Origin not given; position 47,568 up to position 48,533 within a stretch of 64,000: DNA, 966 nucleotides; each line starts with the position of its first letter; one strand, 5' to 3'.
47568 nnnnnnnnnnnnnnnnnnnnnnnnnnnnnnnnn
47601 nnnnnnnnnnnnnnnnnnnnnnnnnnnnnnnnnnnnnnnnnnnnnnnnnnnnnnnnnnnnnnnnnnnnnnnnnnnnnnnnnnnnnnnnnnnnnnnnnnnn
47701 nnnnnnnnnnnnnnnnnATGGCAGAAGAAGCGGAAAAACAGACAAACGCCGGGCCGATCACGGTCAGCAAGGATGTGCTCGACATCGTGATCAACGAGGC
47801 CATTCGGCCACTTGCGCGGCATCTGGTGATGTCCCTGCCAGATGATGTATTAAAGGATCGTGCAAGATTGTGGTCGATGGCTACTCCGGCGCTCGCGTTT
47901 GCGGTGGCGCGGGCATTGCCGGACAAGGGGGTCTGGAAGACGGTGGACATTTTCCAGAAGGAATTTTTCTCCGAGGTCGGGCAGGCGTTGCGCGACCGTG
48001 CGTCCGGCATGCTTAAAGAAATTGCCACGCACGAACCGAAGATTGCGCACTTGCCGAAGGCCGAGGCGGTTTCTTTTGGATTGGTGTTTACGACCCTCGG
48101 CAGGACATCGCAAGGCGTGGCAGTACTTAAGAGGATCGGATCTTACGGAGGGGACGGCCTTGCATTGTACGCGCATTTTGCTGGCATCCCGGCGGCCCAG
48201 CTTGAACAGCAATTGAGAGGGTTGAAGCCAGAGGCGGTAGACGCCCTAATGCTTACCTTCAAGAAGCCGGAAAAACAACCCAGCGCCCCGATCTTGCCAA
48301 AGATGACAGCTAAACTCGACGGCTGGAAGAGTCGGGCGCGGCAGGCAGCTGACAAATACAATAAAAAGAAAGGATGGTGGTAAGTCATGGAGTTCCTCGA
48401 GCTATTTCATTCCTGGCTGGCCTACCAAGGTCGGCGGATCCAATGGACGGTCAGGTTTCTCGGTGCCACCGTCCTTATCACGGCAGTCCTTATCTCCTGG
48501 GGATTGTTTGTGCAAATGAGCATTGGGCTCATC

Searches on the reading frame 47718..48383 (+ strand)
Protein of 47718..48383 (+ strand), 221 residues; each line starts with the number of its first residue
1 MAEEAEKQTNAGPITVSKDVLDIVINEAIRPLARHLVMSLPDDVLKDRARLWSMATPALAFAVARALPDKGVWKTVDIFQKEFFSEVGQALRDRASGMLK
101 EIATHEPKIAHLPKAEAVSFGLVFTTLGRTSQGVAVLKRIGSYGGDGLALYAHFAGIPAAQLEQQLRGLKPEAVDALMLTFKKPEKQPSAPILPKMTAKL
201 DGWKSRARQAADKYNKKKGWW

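Call 3: search_protein_families(library=pfam, proteins=[window:47718-48383:+], max_evalue=1)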
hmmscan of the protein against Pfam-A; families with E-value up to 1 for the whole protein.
window:47718-48383:+ (221 aa): 0 families

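Call 16: search_protein_families(library=ncbifam, proteins=[window:47718-48383:+], max_evalue=1)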
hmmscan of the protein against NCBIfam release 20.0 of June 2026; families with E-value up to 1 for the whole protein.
window:47718-48383:+ (221 aa): 0 families

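Call 17: search_protein_families(library=padloc, proteins=[window:47718-48383:+], max_evalue=0.1)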
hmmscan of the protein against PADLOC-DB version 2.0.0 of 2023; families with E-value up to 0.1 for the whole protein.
window:47718-48383:+ (221 aa): 0 families

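Call 18: search_protein_families(library=phrogs, proteins=[window:47718-48383:+], max_evalue=0.1)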
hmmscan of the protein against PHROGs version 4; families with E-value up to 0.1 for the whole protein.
window:47718-48383:+ (221 aa): 1 family
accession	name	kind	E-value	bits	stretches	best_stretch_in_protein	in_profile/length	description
phrog_10206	-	unknown function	0.076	13.9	0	9-24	4-19/46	-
